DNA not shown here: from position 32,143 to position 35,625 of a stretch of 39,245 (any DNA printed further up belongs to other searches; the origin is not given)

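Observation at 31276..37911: A 2,211-aa ORF occupies 17 percent of a 39-kb genome in the portal-scaffold slot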

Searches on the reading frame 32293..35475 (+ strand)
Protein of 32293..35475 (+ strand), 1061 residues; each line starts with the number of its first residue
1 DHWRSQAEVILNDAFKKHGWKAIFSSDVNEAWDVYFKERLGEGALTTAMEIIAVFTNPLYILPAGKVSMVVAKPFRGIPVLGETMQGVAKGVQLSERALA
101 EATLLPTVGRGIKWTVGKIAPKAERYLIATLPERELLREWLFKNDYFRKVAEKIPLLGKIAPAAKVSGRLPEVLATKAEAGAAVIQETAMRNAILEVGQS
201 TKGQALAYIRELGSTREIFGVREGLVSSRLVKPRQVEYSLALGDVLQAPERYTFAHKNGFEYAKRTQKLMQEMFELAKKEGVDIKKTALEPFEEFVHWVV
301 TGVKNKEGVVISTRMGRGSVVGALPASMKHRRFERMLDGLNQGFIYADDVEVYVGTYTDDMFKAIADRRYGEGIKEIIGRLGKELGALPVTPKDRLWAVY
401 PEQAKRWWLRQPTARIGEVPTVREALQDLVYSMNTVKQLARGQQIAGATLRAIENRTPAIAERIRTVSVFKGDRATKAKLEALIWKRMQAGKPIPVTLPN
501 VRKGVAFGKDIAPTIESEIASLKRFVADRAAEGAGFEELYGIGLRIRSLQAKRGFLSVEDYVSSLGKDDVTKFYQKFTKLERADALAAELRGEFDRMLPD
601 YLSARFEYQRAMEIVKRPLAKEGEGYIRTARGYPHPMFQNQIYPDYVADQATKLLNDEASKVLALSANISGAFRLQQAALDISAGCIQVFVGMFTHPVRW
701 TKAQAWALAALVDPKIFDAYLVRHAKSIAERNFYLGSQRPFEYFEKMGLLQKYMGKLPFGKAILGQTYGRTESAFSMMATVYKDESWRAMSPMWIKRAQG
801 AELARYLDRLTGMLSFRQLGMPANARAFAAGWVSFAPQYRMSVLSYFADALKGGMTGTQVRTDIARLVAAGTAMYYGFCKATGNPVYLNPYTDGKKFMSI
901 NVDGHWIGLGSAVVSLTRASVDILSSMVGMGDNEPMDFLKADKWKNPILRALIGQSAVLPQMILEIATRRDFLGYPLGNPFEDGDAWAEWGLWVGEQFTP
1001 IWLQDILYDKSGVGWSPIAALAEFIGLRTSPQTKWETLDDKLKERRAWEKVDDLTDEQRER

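Call 72: search_protein_representatives(alignment_id=A4)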
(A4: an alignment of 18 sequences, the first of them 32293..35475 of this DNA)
Query: 18 sequences, 881 profile positions. Proteins with E-value up to 0.001 (for the whole library): 9347; up to 1e-10: 6717; up to 1e-30: 1434. The best 150 are listed.
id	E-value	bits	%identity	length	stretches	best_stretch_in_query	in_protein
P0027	0.0e+00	1327.6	-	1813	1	2-881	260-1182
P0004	0.0e+00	1326.0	-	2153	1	2-881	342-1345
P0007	0.0e+00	1220.8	-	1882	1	3-881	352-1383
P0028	0.0e+00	1078.3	-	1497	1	38-881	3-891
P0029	0.0e+00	1030.9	-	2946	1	9-881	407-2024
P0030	0.0e+00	1025.9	-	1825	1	68-881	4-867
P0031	4.6e-293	990.9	-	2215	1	6-881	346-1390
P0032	5.8e-282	954.1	-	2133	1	5-876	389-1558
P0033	6.6e-278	940.7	-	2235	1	5-881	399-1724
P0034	4.0e-276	934.8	-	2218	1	6-881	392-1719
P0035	4.7e-267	904.8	-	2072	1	8-881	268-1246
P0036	1.5e-259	880.0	-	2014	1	6-877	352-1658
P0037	5.8e-258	874.7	-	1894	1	6-881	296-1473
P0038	7.6e-258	874.3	-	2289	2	82-881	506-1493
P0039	2.9e-250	849.3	-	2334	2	11-878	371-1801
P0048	4.3e-229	779.2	-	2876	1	99-881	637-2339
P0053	1.6e-218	744.2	-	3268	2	363-881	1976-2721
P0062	1.2e-183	628.9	-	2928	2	414-866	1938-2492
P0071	3.8e-146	504.8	-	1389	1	63-862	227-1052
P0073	2.2e-143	495.6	-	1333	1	109-869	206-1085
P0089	2.7e-122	425.9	-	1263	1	108-864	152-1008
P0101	2.8e-113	396.0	-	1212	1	106-875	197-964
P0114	2.3e-109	383.1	-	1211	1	82-861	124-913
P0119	1.7e-105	370.3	-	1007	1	56-864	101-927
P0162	3.4e-91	322.9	-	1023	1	131-855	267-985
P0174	1.5e-88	314.2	-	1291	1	251-857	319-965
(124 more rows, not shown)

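Call 73: search_dna_similar(query=P0101, collection=phages, mode=protein, max_rows=20)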
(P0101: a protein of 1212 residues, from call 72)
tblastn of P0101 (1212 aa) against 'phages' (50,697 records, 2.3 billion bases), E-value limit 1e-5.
No match.

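Call 74: search_protein_families(library=pfam, proteins=[P0071, P0073, P0089, P0101, P0114, P0119, P0174, P0162], max_evalue=0.01)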
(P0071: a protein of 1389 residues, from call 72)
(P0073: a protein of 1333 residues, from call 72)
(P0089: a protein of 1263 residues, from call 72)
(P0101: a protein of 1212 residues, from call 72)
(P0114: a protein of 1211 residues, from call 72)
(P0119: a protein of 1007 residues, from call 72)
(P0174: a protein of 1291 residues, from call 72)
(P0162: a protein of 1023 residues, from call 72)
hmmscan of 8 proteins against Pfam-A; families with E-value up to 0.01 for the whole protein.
P0071 (1389 aa): 0 families

P0073 (1333 aa): 0 families

P0089 (1263 aa): 0 families

P0101 (1212 aa): 0 families

P0114 (1211 aa): 0 families

P0119 (1007 aa): 0 families

P0174 (1291 aa): 0 families

P0162 (1023 aa): 0 families

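Call 86: find_homologous_proteins(query=P0101, max_evalue=0.00001)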
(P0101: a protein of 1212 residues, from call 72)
Query P0101 (1212 aa): 44 proteins with E <= 0.00001 among 8000 candidates.
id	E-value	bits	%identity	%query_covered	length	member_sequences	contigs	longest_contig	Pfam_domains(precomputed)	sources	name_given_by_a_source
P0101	0.0e+0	2748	100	100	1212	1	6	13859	-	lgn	-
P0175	0.0e+0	1898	70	97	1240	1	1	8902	-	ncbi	-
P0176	0.0e+0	1736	67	73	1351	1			-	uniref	uniref:Uncharacterized protein n=1 Tax=viral metagenome TaxID=1070528 RepID=A0A6H1ZSX8_9ZZZZ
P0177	0.0e+0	1714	66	93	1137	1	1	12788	-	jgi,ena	-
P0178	0.0e+0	1634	61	100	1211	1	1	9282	-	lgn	-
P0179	0.0e+0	1588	63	93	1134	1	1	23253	-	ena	-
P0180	0.0e+0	1577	61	60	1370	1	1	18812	-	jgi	-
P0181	0.0e+0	1555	58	100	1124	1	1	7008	-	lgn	-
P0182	0.0e+0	1522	60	95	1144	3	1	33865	-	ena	-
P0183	0.0e+0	1522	59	98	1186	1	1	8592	-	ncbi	-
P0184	0.0e+0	1500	59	93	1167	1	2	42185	-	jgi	-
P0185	0.0e+0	1488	58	93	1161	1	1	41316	-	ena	-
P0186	0.0e+0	1463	58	93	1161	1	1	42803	-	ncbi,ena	-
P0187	0.0e+0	1449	55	100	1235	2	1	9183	-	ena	-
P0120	0.0e+0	1447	57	93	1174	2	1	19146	-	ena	-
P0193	0.0e+0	1120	51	58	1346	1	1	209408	-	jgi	jgi:hypothetical protein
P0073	0.0e+0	1041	46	63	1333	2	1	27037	-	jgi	jgi:hypothetical protein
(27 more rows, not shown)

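Call 87: find_encoding_contigs(protein=P0186, flank=10000, max_places=1)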
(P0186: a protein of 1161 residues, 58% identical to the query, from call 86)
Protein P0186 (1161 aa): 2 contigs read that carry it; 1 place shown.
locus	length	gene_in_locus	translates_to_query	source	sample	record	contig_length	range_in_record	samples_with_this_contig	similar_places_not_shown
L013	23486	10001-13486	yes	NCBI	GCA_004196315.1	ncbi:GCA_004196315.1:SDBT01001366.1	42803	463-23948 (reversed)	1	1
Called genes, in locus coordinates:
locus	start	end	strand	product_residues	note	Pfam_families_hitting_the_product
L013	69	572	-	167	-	-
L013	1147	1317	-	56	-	-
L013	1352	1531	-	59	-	-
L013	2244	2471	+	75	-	-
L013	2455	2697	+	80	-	-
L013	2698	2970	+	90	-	-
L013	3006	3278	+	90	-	-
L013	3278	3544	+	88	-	-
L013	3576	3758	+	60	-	-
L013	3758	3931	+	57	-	-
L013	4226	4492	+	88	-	-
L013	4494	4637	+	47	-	-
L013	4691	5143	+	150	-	-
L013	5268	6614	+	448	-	-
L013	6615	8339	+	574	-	-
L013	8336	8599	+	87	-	-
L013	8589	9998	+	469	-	-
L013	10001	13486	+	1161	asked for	-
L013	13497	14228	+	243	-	-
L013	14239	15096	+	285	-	PF25209:Phage_capsid_4 (weak)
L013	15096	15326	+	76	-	PF09723:Zn_ribbon_8 (weak)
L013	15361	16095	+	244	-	-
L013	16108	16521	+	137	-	-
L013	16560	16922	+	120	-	-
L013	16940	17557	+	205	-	-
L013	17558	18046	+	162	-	-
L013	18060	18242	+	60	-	-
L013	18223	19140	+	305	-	-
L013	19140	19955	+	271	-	-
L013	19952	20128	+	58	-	-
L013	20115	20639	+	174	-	-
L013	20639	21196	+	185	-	-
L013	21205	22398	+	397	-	-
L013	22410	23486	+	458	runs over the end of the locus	-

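Call 88: find_encoding_contigs(protein=P0193, flank=10000, max_places=1)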
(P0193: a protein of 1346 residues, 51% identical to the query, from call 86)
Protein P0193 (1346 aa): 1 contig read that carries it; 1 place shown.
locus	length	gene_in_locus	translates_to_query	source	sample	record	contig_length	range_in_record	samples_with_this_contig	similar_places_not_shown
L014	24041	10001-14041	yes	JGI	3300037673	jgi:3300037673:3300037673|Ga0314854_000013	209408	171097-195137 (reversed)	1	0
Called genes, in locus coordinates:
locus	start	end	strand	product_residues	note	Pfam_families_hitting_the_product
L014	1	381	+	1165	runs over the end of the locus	PF02811:PHP, PF07733:DNA_pol3_alpha, PF17657:DNA_pol3_finger, PF14579:HHH_6, PF01336:tRNA_anti-codon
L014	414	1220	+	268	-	PF20582:UPF0758_N, PF04002:RadC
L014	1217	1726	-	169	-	PF01035:DNA_binding_1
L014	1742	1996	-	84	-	-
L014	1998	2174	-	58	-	-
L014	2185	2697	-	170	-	-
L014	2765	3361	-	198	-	PF02482:Ribosomal_S30AE, PF16321:Ribosom_S30AE_C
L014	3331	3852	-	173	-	PF00156:Pribosyltran (weak)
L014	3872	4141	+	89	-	-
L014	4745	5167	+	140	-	PF12728:HTH_17 (weak)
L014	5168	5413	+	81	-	-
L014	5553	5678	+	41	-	-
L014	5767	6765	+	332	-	PF02899:Phage_int_SAM_1 (weak), PF00589:Phage_integrase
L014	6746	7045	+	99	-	-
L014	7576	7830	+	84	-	PF13411:MerR_1, PF00376:MerR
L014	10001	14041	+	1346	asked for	-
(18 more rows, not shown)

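Call 119: search_solved_structures(query=P0053, max_evalue=0.001)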
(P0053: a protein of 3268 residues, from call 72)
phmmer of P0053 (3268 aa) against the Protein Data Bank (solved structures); distinct sequences matched with E-value up to 0.001: 0.

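Call 120: search_solved_structures(query=P0062, max_evalue=0.001)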
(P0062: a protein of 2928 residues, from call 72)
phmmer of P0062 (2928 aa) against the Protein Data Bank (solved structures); distinct sequences matched with E-value up to 0.001: 0.

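Call 121: search_solved_structures(query=P0048, max_evalue=0.001)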
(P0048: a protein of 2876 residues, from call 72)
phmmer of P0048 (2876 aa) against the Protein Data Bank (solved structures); distinct sequences matched with E-value up to 0.001: 0.
